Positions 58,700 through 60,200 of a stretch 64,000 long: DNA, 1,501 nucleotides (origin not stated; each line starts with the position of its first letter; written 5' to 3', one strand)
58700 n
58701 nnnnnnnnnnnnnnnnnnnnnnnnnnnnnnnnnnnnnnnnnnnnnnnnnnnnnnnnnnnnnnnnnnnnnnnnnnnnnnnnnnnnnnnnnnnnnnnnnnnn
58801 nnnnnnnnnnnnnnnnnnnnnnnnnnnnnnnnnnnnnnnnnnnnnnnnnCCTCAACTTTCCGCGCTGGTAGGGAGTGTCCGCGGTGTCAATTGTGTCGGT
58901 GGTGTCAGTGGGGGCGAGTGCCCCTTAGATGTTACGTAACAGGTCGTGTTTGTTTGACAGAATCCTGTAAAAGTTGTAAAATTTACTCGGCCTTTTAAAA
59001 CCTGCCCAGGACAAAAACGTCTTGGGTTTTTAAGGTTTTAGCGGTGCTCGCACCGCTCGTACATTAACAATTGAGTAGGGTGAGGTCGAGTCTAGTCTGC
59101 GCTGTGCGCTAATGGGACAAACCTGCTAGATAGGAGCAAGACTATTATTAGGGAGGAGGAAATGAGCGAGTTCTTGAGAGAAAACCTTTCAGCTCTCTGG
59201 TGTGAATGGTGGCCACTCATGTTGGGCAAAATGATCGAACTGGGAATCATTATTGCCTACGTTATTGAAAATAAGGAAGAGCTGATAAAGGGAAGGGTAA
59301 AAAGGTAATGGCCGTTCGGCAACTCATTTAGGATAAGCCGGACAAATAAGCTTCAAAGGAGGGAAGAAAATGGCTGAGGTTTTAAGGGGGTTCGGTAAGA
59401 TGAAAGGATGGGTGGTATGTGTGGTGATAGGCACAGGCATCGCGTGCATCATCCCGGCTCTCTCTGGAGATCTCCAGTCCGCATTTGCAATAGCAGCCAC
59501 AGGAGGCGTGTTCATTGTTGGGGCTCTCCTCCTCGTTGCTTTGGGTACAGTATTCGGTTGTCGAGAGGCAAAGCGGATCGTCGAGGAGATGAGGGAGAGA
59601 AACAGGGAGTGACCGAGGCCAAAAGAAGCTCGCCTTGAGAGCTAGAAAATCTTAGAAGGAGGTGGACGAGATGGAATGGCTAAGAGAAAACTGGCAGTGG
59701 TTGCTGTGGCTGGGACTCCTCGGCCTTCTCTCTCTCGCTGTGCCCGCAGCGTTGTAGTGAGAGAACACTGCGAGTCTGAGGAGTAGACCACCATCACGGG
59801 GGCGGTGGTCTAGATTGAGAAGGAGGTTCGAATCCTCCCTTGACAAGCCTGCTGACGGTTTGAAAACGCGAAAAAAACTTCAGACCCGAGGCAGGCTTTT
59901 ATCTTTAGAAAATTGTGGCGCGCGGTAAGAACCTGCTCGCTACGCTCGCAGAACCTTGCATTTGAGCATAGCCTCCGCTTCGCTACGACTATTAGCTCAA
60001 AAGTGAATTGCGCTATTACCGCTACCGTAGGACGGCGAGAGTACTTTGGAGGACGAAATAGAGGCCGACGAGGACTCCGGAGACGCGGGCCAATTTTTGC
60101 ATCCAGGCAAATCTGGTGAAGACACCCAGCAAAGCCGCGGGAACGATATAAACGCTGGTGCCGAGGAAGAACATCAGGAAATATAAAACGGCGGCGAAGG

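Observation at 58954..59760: Cluster of tiny hydrophobic peptides with shared LRENW motif behind a long structured leader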

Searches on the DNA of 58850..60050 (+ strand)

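Call 27: search_rna_families(source=window, start=58850, end=60050, threshold=evalue, max_evalue=5)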
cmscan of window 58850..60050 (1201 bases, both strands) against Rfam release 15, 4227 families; matches with E-value up to 5: 3.
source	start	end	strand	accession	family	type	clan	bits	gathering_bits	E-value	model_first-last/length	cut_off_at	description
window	59846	59897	+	RF02926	DUF2693-FD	Gene; sRNA;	-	19.7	44.5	0.24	1-49/49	no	DUF2693-FD RNA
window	58961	59042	+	RF00290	BaMV_CRE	Cis-reg;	-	15.1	100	2.5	1-140/140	no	Bamboo mosaic potexvirus (BaMV) cis-regulatory element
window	58949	59059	-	RF02665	PsiU1-6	Gene; snRNA; snoRNA; scaRNA;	-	15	72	3.1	1-159/159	no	Drosophila small cajal body-specific RNA PsiU1-6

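Call 84: search_dna_similar(query=window:58872-60010:+, collection=phages, mode=distant, max_rows=8)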
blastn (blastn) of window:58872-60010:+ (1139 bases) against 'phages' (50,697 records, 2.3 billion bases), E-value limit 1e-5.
No match.

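Call 85: search_dna_similar(query=window:58872-60010:+, collection=plasmids, mode=distant, max_rows=8)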
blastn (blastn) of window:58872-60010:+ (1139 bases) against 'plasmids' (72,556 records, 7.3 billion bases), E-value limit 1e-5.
No match.

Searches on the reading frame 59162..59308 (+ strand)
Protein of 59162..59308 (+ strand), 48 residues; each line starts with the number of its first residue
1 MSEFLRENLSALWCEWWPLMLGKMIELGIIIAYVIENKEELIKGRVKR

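Call 9: search_protein_families(library=pfam, max_evalue=1, proteins=[window:59162-59308:+])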
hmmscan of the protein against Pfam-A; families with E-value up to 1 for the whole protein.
window:59162-59308:+ (48 aa): 0 families

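Call 10: search_protein_families(library=ncbifam, max_evalue=1, proteins=[window:59162-59308:+])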
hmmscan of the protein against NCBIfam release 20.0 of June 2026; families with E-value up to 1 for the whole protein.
window:59162-59308:+ (48 aa): 0 families

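Call 12: find_encoding_contigs(protein=window:59162-59308:+, flank=6000, max_places=8)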
Protein window:59162-59308:+ (48 aa): 1 contig read that carries it; 1 place shown.
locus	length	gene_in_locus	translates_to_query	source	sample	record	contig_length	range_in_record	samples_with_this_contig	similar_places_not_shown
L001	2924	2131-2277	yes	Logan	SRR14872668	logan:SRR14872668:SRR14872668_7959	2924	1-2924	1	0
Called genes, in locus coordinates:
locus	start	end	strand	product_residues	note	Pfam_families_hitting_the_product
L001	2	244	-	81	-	?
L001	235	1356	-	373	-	PF04055:Radical_SAM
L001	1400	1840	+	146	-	PF27309:MJ0753_N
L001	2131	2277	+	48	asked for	-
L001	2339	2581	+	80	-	PF05425:CopD (weak)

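Call 13: find_homologous_proteins(query=window:59162-59308:+, max_evalue=10)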
Query window:59162-59308:+ (48 aa): 2 proteins with E <= 10 among 2 candidates.
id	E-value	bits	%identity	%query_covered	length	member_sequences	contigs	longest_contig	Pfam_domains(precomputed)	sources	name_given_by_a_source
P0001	3.8e-24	100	100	100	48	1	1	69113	-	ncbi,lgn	-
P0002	2.3e-18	82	87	98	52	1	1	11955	-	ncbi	-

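Call 14: find_encoding_contigs(protein=P0002, flank=10000, max_places=6)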
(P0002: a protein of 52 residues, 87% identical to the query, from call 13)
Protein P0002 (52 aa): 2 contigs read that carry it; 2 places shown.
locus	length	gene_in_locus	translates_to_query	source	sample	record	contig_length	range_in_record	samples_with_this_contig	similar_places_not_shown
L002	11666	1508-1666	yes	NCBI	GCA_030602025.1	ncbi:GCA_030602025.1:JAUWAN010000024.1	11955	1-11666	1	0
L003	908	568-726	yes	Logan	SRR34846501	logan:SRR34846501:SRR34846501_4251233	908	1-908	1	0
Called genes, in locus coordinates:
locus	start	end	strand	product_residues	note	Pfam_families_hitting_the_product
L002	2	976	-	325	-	?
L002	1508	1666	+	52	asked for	-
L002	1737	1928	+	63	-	-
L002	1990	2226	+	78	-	-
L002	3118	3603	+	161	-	PF00300:His_Phos_1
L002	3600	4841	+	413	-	PF26549:Tricorn_N (weak), PF07676:PD40 (faint), PF26550:Tricorn_2nd (faint), PF26549:Tricorn_N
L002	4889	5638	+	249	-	PF02673:BacA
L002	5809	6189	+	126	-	-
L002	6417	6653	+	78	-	-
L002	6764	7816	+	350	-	PF03412:Peptidase_C39 (faint), PF12385:Peptidase_C70 (weak), PF13529:Peptidase_C39_2, PF00515:TPR_1 (faint), PF07719:TPR_2 (faint), PF13181:TPR_8 (faint)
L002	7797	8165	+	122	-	PF04430:DUF498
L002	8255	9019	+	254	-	PF03372:Exo_endo_phos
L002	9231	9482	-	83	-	-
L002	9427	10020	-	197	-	-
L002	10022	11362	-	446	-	PF02089:Palm_thioest, PF05057:DUF676, PF07819:PGAP1, PF12697:Abhydrolase_6, PF00561:Abhydrolase_1, PF06028:DUF915 (weak), PF24096:DUF7379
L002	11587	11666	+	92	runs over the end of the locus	PF13451:zf_Tbcl, PF23477:zf_Tbcl_2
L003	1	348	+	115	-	?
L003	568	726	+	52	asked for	-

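Call 28: search_protein_families(library=phrogs, max_evalue=1, proteins=[window:59162-59308:+, L002:1508-1666:+, L002:1737-1928:+, L002:1990-2226:+])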
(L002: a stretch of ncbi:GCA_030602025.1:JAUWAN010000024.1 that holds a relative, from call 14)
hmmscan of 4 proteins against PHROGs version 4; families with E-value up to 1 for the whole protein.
window:59162-59308:+ (48 aa): 0 families

L002:1508-1666:+ (52 aa): 2 families
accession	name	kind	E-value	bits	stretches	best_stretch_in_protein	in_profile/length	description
phrog_16630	-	unknown function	0.18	13.2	1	10-41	36-66/93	-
phrog_14468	-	unknown function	0.22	12.5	1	20-46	28-54/68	-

L002:1737-1928:+ (63 aa): 1 family
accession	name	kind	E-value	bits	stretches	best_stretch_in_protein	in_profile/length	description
phrog_4594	-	unknown function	0.27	12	1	2-38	43-79/113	-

L002:1990-2226:+ (78 aa): 0 families

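Call 29: search_protein_families(library=padloc, max_evalue=1, proteins=[window:59162-59308:+, L002:1508-1666:+, L002:1737-1928:+, L002:1990-2226:+])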
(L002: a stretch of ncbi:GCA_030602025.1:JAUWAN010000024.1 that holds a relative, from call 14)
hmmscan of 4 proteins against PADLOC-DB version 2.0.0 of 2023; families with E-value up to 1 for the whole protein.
window:59162-59308:+ (48 aa): 0 families

L002:1508-1666:+ (52 aa): 0 families

L002:1737-1928:+ (63 aa): 0 families

L002:1990-2226:+ (78 aa): 0 families

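Call 30: search_protein_families(library=pfam, max_evalue=1, proteins=[L002:1508-1666:+, L002:1737-1928:+, L002:1990-2226:+, L002:930-1331:+])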
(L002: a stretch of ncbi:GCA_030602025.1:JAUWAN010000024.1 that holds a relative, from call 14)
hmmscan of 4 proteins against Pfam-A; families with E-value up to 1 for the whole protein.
L002:1508-1666:+ (52 aa): 0 families

L002:1737-1928:+ (63 aa): 1 family
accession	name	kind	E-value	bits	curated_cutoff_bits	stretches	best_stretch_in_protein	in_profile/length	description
PF24432.1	DUF7555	-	0.086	13.3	28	1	31-61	40-70/133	Family of unknown function (DUF7555)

L002:1990-2226:+ (78 aa): 3 families
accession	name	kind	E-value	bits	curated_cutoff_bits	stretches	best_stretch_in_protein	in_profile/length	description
PF07659.16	DUF1599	-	0.026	15.3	25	1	43-75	12-43/61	Nucleotide modification associated domain 1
PF01037.27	AsnC_trans_reg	-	0.078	13.3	25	1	41-70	38-68/73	Lrp/AsnC ligand binding domain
PF03927.19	NapD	-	0.089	13.3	28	1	14-67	15-67/76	NapD protein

L002:930-1331:+ (133 aa): 2 families
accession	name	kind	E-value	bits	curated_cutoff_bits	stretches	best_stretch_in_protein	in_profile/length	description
PF08627.16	CRT-like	-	0.03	13.7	26.9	1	67-105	148-186/335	CRT-like, chloroquine-resistance transporter-like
PF22954.2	DUF7027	-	0.047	14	27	1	47-102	12-67/100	Domain of unknown function (DUF7027)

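Call 59: find_related_loci(query=window:59162-59308:+, collection=viral_contigs, flank=3000)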
Query window:59162-59308:+ (48 aa) in viral_contigs; peptide patterns used: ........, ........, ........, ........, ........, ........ (x = any residue, [..] = any of these).
9 stretches matched a pattern, but none encodes a relative of the query by tblastn (E <= 1e-3).

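Call 62: search_solved_structures(query=L002:1990-2226:+, max_evalue=10)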
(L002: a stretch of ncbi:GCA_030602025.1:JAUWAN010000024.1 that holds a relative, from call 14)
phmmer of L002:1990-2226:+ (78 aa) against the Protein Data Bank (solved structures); distinct sequences matched with E-value up to 10: 1.
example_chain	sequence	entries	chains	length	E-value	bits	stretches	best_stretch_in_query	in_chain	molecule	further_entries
2cyy_A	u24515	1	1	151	2.1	12.3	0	37-71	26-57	Putative HTH-type transcriptional regulator PH1519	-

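Call 64: search_solved_structures(query=window:59162-59308:+, max_evalue=10)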
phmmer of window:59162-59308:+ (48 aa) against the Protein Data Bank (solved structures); distinct sequences matched with E-value up to 10: 2.
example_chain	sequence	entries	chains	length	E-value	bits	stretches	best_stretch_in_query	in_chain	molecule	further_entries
1ntn_A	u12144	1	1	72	1.1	13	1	11-31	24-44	NEUROTOXIN I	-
1w6b_A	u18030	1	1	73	1.2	12.9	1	11-31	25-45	LONG NEUROTOXIN 1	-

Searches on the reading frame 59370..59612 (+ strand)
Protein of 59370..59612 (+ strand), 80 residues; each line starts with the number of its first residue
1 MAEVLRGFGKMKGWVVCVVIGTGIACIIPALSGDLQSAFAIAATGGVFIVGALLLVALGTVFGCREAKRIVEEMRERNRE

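Call 9: search_protein_families(library=pfam, max_evalue=1, proteins=[window:59370-59612:+])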
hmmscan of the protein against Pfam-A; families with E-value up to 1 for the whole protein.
window:59370-59612:+ (80 aa): 3 families
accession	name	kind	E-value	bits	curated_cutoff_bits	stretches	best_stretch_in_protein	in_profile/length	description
PF05425.18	CopD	-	5.5e-06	27.2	32.1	1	3-76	2-72/105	Copper resistance protein D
PF13903.11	Claudin_2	-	0.011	15.9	29.1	1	18-77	100-157/192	PMP-22/EMP/MP20/Claudin tight junction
PF19180.5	DUF5862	-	0.031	14.6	33.3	1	47-75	40-68/68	Family of unknown function (DUF5862)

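Call 10: search_protein_families(library=ncbifam, max_evalue=1, proteins=[window:59370-59612:+])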
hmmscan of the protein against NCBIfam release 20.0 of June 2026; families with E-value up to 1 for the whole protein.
window:59370-59612:+ (80 aa): 3 families
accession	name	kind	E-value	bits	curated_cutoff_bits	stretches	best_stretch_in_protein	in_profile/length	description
TIGR01710.1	typeII_sec_gspG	equivalog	0.15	12.1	88.85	1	6-49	1-44/134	type II secretion system major pseudopilin GspG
NF049986.1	memb_Rv1678_C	equivalog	0.25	11.3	50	1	8-57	6-52/95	Rv1678 family membrane protein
NF042935.1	SCO6880_fam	subfamily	0.25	10.2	60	1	6-59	12-63/477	SCO6880 family protein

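Call 11: find_encoding_contigs(protein=window:59370-59612:+, flank=6000, max_places=8)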
Protein window:59370-59612:+ (80 aa): 1 contig read that carries it; 1 place shown.
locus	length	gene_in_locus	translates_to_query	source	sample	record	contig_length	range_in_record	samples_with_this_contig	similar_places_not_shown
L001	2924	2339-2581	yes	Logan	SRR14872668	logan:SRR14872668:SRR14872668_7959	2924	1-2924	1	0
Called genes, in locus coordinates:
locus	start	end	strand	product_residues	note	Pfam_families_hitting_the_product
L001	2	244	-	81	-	?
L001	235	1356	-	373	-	PF04055:Radical_SAM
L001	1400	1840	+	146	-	PF27309:MJ0753_N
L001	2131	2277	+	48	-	-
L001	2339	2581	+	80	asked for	PF05425:CopD (weak)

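Call 15: list_cluster_members(proteins=[P0001, P0002, window:59370-59612:+, window:58428-58871:+])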
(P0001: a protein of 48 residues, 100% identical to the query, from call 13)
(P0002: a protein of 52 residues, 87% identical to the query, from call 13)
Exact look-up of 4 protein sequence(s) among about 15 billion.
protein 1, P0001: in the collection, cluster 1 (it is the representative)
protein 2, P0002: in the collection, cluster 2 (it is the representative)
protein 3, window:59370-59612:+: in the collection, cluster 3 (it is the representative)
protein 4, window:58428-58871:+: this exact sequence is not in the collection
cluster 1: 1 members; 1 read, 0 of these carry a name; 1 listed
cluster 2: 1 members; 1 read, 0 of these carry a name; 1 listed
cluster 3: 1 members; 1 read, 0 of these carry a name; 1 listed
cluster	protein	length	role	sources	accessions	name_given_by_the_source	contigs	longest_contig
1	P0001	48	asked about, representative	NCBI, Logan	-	-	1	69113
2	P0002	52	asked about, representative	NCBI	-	-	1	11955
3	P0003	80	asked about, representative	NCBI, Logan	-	-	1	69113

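Call 28: search_protein_families(library=phrogs, max_evalue=1, proteins=[window:59370-59612:+])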
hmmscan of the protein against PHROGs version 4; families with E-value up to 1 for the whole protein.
window:59370-59612:+ (80 aa): 2 families
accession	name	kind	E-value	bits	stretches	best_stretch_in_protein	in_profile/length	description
phrog_21573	-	unknown function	0.049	14.5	1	48-78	15-45/75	-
phrog_944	-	moron, auxiliary metabolic gene and host takeover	0.29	11.8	1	15-64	122-179/235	membrane protein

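Call 29: search_protein_families(library=padloc, max_evalue=1, proteins=[window:59370-59612:+])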
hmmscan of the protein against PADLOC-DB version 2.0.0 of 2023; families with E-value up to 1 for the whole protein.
window:59370-59612:+ (80 aa): 0 families

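Call 41: find_homologous_proteins(query=window:59370-59612:+, max_evalue=10)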
Query window:59370-59612:+ (80 aa): 1 proteins with E <= 10 among 5 candidates.
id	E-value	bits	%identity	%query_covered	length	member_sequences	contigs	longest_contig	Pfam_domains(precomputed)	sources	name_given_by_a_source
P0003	2.3e-43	163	100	100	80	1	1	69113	PF05425.19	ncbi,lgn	-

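Call 48: search_protein_representatives(protein=window:59370-59612:+)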
Query: 80 residues. Proteins with E-value up to 0.001 (for the whole library): 2; up to 1e-10: 1; up to 1e-30: 1. The best 2 are listed.
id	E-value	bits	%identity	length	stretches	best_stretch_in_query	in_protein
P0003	7.2e-44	162.8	100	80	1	1-80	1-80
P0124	2.6e-06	43.6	31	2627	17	28-63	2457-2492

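Call 60: find_related_loci(query=window:59370-59612:+, collection=viral_contigs, flank=3000)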
Query window:59370-59612:+ (80 aa) in viral_contigs; peptide patterns used: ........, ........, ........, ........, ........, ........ (x = any residue, [..] = any of these).
55 stretches matched a pattern, but none encodes a relative of the query by tblastn (E <= 1e-3).

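Call 63: search_solved_structures(query=window:59370-59612:+, max_evalue=10)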
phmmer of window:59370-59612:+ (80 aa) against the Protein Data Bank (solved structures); distinct sequences matched with E-value up to 10: 3.
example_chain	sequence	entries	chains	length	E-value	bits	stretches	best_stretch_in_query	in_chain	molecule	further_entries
5lwy_A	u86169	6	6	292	7.8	10.2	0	13-64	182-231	Adiponectin receptor protein 2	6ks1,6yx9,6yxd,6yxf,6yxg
5lx9_A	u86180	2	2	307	8.5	10.1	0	13-64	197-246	HUMAN ADIPONECTIN RECEPTOR 2 | Adiponectin receptor protein 2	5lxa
9g6b_A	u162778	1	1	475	9.8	9.9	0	27-68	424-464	cytochrome-c oxidase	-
